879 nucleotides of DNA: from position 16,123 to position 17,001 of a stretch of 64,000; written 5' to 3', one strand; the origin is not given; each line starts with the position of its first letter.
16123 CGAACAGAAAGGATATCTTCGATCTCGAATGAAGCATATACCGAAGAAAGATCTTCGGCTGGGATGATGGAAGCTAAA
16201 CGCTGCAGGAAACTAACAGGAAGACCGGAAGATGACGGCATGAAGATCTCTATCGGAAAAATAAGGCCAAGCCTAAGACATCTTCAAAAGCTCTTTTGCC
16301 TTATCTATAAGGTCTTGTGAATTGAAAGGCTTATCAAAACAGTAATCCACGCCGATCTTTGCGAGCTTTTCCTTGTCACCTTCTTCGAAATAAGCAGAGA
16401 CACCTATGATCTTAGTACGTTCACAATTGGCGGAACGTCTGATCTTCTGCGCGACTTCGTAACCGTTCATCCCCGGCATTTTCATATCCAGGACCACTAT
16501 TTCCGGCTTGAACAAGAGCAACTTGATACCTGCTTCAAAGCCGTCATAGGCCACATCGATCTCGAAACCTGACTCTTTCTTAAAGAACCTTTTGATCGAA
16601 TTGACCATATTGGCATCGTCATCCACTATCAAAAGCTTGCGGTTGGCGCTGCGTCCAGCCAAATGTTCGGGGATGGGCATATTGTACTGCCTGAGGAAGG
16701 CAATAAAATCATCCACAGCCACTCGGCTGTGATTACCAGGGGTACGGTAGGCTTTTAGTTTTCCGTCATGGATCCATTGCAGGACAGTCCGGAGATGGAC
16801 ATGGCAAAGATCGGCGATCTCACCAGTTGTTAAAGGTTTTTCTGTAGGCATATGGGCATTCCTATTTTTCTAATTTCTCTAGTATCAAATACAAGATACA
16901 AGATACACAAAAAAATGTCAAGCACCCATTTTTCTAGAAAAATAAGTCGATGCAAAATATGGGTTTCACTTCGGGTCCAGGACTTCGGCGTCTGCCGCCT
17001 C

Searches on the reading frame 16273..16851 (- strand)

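Call 75: search_protein_families(library=pfam, proteins=[window:16273-16851:-], max_evalue=0.00001)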
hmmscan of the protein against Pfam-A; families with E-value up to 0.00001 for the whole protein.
window:16273-16851:- (192 aa): 2 families
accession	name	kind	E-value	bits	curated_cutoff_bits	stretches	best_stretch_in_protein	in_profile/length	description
PF00072.30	Response_reg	-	2.4e-22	79.6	30.2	1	74-185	2-110/111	Response regulator receiver domain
PF12728.13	HTH_17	-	3.4e-11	43.7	27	1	7-55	2-49/51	Helix-turn-helix domain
